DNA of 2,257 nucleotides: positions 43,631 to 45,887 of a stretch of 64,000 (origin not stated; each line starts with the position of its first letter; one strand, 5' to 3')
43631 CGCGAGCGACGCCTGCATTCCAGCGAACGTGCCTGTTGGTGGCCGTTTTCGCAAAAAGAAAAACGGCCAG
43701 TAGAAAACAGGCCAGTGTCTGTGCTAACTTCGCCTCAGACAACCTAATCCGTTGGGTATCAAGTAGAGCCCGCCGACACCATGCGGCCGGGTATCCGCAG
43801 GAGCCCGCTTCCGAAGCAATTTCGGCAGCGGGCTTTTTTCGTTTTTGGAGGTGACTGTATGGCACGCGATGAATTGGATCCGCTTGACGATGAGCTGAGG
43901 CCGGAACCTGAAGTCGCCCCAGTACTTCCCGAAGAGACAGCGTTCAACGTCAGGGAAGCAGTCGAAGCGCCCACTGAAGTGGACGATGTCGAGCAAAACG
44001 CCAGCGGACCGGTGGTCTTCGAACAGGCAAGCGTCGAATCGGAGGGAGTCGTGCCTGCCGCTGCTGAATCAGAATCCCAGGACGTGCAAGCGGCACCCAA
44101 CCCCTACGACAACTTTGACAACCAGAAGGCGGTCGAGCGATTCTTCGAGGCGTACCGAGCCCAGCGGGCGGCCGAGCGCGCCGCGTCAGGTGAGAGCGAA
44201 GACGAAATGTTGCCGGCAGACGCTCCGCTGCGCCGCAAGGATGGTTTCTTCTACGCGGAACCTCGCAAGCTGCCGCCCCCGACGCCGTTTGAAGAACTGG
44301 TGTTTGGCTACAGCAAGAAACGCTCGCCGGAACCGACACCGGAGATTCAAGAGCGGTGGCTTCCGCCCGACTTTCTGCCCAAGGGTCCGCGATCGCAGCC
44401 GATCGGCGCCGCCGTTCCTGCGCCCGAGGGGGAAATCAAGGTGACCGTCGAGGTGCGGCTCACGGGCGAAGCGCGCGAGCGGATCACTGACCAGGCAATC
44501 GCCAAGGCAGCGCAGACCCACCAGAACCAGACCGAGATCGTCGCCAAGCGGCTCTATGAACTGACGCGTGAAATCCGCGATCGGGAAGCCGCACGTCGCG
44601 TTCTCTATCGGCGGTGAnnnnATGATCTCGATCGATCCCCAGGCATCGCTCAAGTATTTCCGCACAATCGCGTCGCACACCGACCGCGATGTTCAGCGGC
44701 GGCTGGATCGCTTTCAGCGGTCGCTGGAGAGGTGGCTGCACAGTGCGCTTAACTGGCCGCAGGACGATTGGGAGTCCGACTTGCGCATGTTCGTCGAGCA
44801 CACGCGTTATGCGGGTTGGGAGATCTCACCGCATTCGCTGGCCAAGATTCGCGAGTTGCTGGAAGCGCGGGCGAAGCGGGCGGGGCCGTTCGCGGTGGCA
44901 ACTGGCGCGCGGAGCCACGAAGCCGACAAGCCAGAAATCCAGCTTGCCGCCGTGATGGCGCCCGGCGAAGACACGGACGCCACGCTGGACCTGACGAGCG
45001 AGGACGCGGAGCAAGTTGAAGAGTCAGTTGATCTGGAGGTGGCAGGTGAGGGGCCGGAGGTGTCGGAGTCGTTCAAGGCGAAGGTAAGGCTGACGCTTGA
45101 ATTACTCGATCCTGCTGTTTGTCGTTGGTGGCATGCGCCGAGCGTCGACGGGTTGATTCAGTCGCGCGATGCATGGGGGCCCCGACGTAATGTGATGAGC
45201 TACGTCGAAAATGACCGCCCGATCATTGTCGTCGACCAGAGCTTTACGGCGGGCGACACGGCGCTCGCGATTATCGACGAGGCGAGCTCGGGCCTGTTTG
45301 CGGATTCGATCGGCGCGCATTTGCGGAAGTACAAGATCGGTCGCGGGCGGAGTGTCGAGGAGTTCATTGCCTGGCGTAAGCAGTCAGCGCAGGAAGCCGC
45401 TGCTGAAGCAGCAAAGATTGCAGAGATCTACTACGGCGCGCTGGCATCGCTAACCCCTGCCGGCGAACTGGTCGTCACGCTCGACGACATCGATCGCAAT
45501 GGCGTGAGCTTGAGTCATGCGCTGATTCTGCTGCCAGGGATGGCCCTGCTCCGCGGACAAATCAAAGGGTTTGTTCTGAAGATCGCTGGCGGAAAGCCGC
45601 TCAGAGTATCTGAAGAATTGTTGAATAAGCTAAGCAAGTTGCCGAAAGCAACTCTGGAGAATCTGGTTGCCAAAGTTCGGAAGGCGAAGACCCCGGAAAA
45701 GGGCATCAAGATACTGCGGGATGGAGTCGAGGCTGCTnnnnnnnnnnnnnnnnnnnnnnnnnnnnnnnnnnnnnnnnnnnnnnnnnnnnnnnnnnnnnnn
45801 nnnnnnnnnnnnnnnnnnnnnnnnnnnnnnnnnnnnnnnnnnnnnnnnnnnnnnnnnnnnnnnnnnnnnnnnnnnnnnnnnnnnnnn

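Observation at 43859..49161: Polymorphic toxin-immunity locus with two AHH/HNH-type nuclease tips and different immunity genes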

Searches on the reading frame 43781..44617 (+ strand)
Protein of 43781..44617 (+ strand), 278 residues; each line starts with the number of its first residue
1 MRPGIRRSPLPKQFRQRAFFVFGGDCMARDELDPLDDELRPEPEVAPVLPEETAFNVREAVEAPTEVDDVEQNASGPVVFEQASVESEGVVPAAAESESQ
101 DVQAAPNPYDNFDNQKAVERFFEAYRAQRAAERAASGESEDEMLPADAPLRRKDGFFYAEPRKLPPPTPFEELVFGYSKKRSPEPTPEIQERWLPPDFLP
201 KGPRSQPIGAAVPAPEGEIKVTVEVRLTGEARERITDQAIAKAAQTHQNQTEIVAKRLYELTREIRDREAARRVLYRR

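Call 4: search_protein_families(library=pfam, proteins=[window:43781-44617:+], max_evalue=0.1)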
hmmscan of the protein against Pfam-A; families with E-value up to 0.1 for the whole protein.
window:43781-44617:+ (278 aa): 0 families

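Call 7: search_protein_families(library=ncbifam, proteins=[window:43781-44617:+], max_evalue=1)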
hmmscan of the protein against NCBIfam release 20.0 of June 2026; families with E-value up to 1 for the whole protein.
window:43781-44617:+ (278 aa): 1 family
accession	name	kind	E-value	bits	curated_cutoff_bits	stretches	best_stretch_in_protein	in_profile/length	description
NF041353.1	XopO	subfamily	0.081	13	300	1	59-152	18-108/218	XopO/AvrRps4 family type III secretion system effector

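Call 88: search_protein_families(library=padloc, proteins=[window:43859-44614:+], max_evalue=0.01)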
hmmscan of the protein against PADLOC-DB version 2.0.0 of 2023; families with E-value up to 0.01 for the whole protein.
window:43859-44614:+ (252 aa): 0 families

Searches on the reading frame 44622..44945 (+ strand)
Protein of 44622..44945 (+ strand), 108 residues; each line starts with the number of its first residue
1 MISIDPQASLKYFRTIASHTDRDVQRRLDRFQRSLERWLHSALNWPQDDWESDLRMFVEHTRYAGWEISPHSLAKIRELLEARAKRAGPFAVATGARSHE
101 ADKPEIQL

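Call 74: search_solved_structures(query=A10, max_evalue=10, show_alignments=0)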
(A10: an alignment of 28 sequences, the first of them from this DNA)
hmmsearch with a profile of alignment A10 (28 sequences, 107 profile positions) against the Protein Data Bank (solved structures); distinct sequences matched with E-value up to 10: 15.
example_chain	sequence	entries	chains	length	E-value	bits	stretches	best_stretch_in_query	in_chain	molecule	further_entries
2y7c_A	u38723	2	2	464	0.018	18.2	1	13-58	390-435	TYPE-1 RESTRICTION ENZYME ECOKI SPECIFICITY PROTEIN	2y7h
4uos_A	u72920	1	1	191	0.13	15.5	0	3-39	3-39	DESIGNED HELICAL BUNDLE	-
6b0x_a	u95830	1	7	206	0.2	14.8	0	4-41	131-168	Scaffold protein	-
8fjg_A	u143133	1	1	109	0.28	14.4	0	3-42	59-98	H12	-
1a0p_A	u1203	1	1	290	0.32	14.2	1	25-85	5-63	SITE-SPECIFIC RECOMBINASE XERD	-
9sob_A8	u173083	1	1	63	0.32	14.2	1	37-58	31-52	Nuclear pore complex protein NUP93A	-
9cp9_A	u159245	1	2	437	0.62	13.3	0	3-44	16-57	Sulfopropanediol 3-dehydrogenase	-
36hb_C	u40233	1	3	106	0.66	13.2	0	61-81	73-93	CAM1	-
8v37_A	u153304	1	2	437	0.81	12.9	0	3-44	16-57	Sulfopropanediol 3-dehydrogenase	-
8v35_A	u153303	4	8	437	0.81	12.9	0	3-44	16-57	Sulfopropanediol 3-dehydrogenase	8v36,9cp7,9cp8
8x74_A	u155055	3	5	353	0.88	12.8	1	48-92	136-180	2-oxoglutarate (2OG) and Fe(II)-dependent oxygenase superfamily protein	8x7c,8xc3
7ogp_A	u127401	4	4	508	0.88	12.8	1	9-61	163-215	PHIKZ055 | DNA-directed RNA polymerase,PHIKZ056.1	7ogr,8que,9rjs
3cxm_A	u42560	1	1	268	1.1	12.5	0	35-68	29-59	Uracil-DNA glycosylase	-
9sob_A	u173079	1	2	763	1.7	11.9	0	37-58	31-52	Nuclear pore complex protein NUP93A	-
9sob_A24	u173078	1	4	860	2.2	11.5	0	37-58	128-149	Nuclear pore complex protein NUP93A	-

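Call 75: search_protein_families(library=pfam, alignment_id=A10, max_evalue=10)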
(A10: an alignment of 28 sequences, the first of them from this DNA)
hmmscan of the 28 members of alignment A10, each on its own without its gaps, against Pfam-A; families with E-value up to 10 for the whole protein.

A. member 1, seq(108 aa): 0 families

B. families by the number of members that match (of 28 scanned): 25 families
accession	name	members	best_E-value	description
PF05402.18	PqqD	1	0.0013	Coenzyme PQQ synthesis protein D (PqqD)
PF03869.20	Arc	1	0.014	Arc-like DNA binding domain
PF24109.1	DUF7384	1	0.022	Family of unknown function (DUF7384)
PF10025.14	DUF2267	1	0.031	Uncharacterized conserved protein (DUF2267)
PF18495.6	VbhA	1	0.037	Antitoxin VbhA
PF14430.11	Imm1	1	0.041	Immunity protein Imm1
PF13794.12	MiaE_2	1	0.044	tRNA-(MS[2]IO[6]A)-hydroxylase (MiaE)-like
PF18731.6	HEPN_Swt1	1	0.056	Swt1-like HEPN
PF03704.23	BTAD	1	0.056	Bacterial transcriptional activator domain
PF13045.11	DUF3905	1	0.073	Protein of unknown function (DUF3905)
PF19715.4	DUF6210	1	0.076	Family of unknown function (DUF6210)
PF03514.20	GRAS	1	0.1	GRAS domain family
PF00681.25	Plectin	1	0.12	Plectin repeat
PF18225.7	AbfS_sensor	1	0.12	Sensor histidine kinase (AbfS) sensor domain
PF16804.11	DUF5071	1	0.14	Domain of unknown function (DUF5071)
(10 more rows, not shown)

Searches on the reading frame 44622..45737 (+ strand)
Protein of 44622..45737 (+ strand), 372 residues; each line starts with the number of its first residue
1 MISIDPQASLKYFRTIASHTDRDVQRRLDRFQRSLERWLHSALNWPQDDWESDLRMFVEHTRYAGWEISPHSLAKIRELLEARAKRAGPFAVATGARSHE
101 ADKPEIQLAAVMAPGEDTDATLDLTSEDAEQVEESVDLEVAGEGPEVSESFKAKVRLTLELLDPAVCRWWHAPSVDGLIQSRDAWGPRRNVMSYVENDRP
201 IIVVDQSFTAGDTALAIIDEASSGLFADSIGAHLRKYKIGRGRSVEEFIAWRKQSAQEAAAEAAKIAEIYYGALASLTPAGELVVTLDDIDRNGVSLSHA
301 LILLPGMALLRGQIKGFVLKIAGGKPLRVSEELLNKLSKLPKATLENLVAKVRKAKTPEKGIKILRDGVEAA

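Call 60: predict_structure(alignment_id=A7)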
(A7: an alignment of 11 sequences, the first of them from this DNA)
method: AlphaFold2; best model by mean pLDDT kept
length: 372 residues; sequences in the alignment: 11
mean_pLDDT: 58.9   pTM: 0.31
mean pLDDT of the five models: 58.9, 57.5, 52.2, 51.1, 50.1
residues with pLDDT >= 90: 0; 70-90: 123; 50-70: 118; < 50: 131
segments of 3 or more residues with pLDDT < 50: 1-6, 8-10, 12-14, 92-136, 186-188, 228-245, 247-249, 254-277, 291-295, 305-314
pLDDT, mean of each block of 10 residues (from residue 1): 41 48 55 66 62 75 62 73 64 41 36 30 32 49 84 83 74 81 63 76 85 79 54 39 46 42 37 43 55 52 47 52 59 69 71 71 79 66
secondary structure, 60 per line:
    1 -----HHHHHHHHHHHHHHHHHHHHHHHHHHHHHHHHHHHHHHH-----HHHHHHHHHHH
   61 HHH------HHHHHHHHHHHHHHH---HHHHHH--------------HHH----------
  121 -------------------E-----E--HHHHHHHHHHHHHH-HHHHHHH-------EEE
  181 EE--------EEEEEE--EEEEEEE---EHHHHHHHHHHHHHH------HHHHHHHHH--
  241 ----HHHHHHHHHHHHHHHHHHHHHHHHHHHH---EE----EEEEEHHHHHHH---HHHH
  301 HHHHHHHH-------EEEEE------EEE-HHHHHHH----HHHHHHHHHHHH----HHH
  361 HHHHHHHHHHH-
elements in order: H6-44 H50-63 H70-84 H88-93 H149-162 H164-170 E178-182 E191-196 E199-205 H210-223 H230-238 H245-272 E282-286 H287-293 H297-308 E316-320 E327-329 H331-337 H342-353 H358-371

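Call 62: search_protein_representatives(alignment_id=A7)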
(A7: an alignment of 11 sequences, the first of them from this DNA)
Query: 11 sequences, 372 profile positions. Proteins with E-value up to 0.001 (for the whole library): 219; up to 1e-10: 92; up to 1e-30: 47. The best 150 are listed.
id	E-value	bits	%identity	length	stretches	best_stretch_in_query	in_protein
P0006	1.1e-188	643.3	-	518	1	1-370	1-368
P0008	4.3e-169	578.8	-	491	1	1-371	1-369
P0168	2.0e-125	435.1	-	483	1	11-370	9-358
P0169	2.3e-121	421.7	-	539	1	2-370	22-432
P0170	4.9e-119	414.0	-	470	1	10-370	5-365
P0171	8.7e-113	393.5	-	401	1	1-369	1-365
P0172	7.7e-107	373.9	-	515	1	11-370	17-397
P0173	9.2e-105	367.0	-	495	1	2-370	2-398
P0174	8.3e-98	344.2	-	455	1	71-371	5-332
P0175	2.3e-97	342.7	-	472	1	1-371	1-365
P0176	4.3e-97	341.8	-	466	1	14-369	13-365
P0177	8.4e-97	340.9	-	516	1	1-370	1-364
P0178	1.1e-92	327.3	-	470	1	21-370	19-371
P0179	5.5e-92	325.0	-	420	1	28-369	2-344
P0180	1.6e-90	320.2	-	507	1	11-370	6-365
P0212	3.8e-31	124.8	-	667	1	156-369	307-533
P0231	2.9e-17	79.1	-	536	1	1-98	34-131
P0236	9.3e-16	74.2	-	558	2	19-109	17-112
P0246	1.1e-11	60.8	-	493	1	11-102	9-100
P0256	9.7e-11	57.6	-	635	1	11-101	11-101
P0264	1.0e-09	54.3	-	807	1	185-367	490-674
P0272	4.0e-09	52.3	-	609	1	186-367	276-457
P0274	4.8e-09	52.1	-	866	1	158-325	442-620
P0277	1.4e-08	50.6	-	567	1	12-125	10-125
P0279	1.7e-08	50.3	-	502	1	12-131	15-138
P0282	2.8e-08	49.6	-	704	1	247-370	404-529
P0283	2.8e-08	49.6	-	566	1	1-91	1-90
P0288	9.5e-08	47.8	-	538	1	1-109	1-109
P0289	1.0e-07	47.7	-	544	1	12-110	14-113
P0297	5.5e-07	45.3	-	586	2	199-365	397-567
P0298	6.3e-07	45.1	-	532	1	10-102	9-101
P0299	7.6e-07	44.8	-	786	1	199-367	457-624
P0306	1.6e-06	43.8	-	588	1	239-367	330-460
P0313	2.4e-06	43.2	-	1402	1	159-325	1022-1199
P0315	2.7e-06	43.0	-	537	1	242-366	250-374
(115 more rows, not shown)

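Call 63: search_protein_families(library=pfam, proteins=[P0313, P0274, P0264, P0299, P0282, P0212, P0272, P0306, P0297, P0315], max_evalue=0.01)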
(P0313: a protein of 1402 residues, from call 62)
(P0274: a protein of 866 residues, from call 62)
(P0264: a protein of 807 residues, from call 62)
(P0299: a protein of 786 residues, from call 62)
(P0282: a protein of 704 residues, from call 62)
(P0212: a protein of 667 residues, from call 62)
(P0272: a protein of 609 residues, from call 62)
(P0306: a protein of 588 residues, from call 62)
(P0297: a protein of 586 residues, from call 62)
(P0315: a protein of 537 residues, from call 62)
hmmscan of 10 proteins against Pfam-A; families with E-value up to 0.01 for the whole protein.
P0313 (1402 aa): 1 family
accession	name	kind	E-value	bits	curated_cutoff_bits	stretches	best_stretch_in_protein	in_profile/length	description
PF13229.12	Beta_helix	-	3.3e-06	27.2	25.9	1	239-384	32-157/158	Right handed beta helix region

P0274 (866 aa): 2 families
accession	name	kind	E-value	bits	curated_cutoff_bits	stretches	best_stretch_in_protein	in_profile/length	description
PF18911.6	PKD_4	-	0.0001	22.7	27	1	207-286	2-72/85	PKD domain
PF00801.26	PKD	-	0.0017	18.8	23.5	0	225-283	19-66/80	PKD domain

P0264 (807 aa): 0 families

P0299 (786 aa): 1 family
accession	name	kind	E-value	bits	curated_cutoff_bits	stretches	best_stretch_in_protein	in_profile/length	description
PF15640.11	Tox-MPTase4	-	9.7e-06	26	25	1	675-734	34-92/132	Metallopeptidase toxin 4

P0282 (704 aa): 0 families

P0212 (667 aa): 0 families

P0272 (609 aa): 1 family
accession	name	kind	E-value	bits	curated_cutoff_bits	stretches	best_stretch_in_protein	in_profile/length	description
PF15644.12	Gln_amidase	-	2.1e-15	58.2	24.1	1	488-579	1-111/114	Papain fold toxin 1, glutamine deamidase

P0306 (588 aa): 0 families

P0297 (586 aa): 0 families

P0315 (537 aa): 0 families

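Call 64: search_protein_families(library=pfam, proteins=[P0231, P0236, P0246, P0256, P0277, P0283, P0288, P0289, P0298, P0279], max_evalue=0.01)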
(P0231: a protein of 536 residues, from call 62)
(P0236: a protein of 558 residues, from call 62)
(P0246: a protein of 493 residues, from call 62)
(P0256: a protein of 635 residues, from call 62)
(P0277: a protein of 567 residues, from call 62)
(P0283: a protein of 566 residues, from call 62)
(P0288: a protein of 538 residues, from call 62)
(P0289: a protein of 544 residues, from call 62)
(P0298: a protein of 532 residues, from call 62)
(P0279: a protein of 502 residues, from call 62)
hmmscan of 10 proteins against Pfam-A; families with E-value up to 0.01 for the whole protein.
P0231 (536 aa): 1 family
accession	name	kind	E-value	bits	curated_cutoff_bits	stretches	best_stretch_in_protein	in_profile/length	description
PF15636.11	Tox-GHH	-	1.5e-07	31.7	25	1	440-512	7-78/78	GHH signature containing HNH/Endo VII superfamily nuclease toxin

P0236 (558 aa): 0 families

P0246 (493 aa): 1 family
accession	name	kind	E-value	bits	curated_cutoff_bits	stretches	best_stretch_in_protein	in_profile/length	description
PF14414.12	WHH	-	0.00021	21.4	25.1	1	225-273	6-41/43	A nuclease of the HNH/ENDO VII superfamily with conserved WHH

P0256 (635 aa): 0 families

P0277 (567 aa): 0 families

P0283 (566 aa): 0 families

P0288 (538 aa): 0 families

P0289 (544 aa): 0 families

P0298 (532 aa): 1 family
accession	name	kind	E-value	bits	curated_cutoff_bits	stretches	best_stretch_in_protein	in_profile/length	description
PF15637.11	Tox-HNH-HHH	-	3.8e-25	88.6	26.1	1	427-520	3-97/103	HNH/Endo VII superfamily nuclease toxin with a HHH motif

P0279 (502 aa): 0 families

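Call 65: list_cluster_members(proteins=[P0231, P0236, P0246, P0256, P0277, P0283, P0288, P0298, P0313, P0272])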
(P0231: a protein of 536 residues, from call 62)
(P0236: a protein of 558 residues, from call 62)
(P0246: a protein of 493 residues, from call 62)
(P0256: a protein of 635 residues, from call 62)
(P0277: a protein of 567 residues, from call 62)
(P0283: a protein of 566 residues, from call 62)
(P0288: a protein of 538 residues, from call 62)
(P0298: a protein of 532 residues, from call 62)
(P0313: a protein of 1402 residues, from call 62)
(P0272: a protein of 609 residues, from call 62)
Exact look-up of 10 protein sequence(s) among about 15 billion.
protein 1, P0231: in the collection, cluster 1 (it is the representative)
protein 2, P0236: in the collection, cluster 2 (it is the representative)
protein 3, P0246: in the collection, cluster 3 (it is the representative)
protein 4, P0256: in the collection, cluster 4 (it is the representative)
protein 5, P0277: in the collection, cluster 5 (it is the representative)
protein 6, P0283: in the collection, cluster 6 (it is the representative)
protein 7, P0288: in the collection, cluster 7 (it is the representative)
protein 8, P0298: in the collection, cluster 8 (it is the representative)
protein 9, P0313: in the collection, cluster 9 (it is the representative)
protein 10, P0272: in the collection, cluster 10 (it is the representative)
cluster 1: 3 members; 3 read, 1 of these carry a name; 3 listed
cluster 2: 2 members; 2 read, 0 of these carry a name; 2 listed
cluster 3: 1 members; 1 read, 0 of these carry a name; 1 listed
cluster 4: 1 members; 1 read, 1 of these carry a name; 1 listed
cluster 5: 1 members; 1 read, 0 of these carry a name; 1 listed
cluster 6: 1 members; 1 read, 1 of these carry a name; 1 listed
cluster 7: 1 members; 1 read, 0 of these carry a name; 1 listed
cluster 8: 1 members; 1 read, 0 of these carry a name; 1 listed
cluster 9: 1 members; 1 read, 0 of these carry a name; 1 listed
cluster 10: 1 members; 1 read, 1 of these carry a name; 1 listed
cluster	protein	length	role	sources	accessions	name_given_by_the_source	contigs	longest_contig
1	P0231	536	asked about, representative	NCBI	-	-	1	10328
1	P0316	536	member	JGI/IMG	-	hypothetical protein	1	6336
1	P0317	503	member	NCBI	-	-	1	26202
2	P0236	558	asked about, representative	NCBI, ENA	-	-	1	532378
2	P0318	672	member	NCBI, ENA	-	-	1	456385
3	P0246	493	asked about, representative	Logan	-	-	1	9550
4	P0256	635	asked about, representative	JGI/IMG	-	TolA-binding protein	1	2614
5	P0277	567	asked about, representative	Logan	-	-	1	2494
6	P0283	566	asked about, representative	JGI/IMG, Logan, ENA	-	hypothetical protein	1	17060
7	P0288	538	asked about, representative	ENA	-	-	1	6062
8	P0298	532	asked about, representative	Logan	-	-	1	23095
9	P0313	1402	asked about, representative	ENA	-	-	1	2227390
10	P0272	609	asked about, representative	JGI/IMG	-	hypothetical protein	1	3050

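Call 84: find_related_loci(query=A7, collection=metagenome_contigs, flank=6000)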
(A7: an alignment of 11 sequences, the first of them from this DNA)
Query A7 (372 aa) in metagenome_contigs; peptide patterns used: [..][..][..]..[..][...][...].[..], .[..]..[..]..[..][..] (x = any residue, [..] = any of these).
464 stretches matched a pattern; 7 encode a relative of the query (tblastn E <= 1e-3); 7 distinct loci.
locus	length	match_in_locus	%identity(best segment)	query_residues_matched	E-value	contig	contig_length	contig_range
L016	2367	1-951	87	55-371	0e+0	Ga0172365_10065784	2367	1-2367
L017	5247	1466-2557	66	1-368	3e-143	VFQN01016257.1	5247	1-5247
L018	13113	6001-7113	87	1-371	0e+0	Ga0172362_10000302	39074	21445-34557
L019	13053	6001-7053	43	11-371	3e-87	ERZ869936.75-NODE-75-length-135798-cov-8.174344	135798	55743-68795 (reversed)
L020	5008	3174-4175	35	31-350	7e-49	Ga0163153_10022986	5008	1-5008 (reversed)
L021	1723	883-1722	37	13-284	2e-45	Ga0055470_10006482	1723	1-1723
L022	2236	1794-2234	52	1-149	7e-43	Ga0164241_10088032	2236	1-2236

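Call 85: find_related_loci(query=A7, collection=viral_contigs, flank=6000)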
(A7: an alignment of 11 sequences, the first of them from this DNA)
Query A7 (372 aa) in viral_contigs; peptide patterns used: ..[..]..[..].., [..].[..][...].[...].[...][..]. (x = any residue, [..] = any of these).
232 stretches matched a pattern, but none encodes a relative of the query by tblastn (E <= 1e-3).
